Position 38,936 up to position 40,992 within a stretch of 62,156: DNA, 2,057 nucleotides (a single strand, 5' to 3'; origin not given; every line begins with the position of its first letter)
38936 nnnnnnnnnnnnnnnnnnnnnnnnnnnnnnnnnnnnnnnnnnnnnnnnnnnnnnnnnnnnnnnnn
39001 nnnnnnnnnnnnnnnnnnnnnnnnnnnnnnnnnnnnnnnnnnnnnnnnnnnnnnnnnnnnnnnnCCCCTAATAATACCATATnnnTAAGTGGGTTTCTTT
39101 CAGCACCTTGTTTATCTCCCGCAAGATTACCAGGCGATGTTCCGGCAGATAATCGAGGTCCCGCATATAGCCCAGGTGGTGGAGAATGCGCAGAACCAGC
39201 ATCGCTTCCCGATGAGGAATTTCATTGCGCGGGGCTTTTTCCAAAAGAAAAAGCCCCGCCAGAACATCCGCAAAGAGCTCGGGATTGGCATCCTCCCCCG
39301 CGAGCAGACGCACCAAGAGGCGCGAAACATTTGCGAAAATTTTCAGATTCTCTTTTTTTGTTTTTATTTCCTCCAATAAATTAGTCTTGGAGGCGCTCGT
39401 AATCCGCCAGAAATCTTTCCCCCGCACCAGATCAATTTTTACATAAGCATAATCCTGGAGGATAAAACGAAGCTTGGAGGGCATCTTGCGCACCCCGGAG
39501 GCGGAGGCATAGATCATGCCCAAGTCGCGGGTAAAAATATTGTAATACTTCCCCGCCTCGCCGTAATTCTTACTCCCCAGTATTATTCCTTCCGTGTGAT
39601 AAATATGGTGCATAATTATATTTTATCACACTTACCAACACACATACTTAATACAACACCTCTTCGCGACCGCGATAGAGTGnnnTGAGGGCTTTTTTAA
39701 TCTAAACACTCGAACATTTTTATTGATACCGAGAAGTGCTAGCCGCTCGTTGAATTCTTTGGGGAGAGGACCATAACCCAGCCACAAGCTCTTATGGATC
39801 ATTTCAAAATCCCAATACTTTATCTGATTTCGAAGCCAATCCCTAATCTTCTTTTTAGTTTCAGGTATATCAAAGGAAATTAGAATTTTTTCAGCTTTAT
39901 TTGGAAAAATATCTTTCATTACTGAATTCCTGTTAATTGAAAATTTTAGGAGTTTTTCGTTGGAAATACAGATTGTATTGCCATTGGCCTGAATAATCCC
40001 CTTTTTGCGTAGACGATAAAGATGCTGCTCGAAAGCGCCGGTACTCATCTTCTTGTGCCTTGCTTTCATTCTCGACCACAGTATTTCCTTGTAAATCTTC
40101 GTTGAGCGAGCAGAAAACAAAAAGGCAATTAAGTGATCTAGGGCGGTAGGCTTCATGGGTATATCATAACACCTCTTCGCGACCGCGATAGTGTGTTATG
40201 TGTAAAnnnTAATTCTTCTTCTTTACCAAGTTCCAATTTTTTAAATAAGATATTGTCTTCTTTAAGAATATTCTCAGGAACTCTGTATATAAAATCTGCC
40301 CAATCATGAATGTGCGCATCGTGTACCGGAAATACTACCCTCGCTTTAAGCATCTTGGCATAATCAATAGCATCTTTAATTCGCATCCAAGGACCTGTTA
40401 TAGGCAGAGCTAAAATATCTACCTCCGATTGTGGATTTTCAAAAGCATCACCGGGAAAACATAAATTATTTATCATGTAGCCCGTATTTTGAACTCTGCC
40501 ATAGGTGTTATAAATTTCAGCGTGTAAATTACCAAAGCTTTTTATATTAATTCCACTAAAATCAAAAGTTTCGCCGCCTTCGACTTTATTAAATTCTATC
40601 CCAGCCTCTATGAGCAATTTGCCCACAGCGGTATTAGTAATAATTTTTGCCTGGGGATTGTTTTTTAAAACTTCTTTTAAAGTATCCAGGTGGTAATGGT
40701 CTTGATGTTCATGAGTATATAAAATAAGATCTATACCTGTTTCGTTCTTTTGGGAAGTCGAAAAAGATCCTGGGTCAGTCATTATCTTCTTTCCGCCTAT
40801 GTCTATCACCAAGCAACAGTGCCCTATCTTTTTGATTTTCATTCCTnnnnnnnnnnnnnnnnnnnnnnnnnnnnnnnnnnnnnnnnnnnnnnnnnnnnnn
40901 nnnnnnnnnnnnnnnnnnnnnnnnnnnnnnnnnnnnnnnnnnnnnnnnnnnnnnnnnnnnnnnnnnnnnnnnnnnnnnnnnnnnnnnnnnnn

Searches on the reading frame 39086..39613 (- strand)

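Call 68: search_protein_families(library=pfam, proteins=[window:39086-39613:-], max_evalue=0.00001)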
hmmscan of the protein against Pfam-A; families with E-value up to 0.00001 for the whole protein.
window:39086-39613:- (176 aa): 2 families
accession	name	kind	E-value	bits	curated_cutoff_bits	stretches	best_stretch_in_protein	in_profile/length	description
PF11967.14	RecO_N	-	3.4e-11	43.5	27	1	1-75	1-75/80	Recombination protein O N terminal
PF02565.21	RecO_C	-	3.8e-06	27.2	22.1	1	95-154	12-69/157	Recombination protein O C terminal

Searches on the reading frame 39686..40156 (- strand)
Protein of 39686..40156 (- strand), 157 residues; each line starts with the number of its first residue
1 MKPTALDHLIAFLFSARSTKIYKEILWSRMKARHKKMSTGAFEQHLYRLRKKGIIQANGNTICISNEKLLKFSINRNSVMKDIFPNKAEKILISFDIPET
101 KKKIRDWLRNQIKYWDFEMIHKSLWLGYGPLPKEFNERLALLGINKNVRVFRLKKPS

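Call 69: search_protein_families(library=pfam, proteins=[window:39686-40156:-], max_evalue=0.00001)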
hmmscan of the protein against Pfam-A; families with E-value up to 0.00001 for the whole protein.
window:39686-40156:- (157 aa): 1 family
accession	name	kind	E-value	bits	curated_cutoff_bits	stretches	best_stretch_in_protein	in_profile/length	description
PF20803.2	PaaX_M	-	1.6e-10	41.4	24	1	92-154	10-72/83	PaaX protein central Cas2-like domain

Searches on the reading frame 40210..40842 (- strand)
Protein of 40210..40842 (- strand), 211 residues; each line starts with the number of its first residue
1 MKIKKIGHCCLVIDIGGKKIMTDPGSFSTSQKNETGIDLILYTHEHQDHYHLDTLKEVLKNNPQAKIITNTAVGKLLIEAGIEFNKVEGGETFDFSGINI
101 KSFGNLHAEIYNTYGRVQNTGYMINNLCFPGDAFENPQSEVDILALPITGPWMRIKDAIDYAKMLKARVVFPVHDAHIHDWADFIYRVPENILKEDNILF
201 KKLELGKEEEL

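Call 69: search_protein_families(library=pfam, proteins=[window:40210-40842:-], max_evalue=0.00001)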
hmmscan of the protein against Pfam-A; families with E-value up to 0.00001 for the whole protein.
window:40210-40842:- (211 aa): 3 families
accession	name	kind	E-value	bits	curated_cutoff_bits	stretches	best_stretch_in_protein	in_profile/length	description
PF13483.12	Lactamase_B_3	-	3e-26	92.8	24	1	2-174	1-160/160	Beta-lactamase superfamily domain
PF12706.13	Lactamase_B_2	-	3.1e-09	37.2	27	1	33-174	25-199/200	Beta-lactamase superfamily domain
PF00753.33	Lactamase_B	-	1.4e-07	32.1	22.7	1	10-174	8-196/196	Metallo-beta-lactamase superfamily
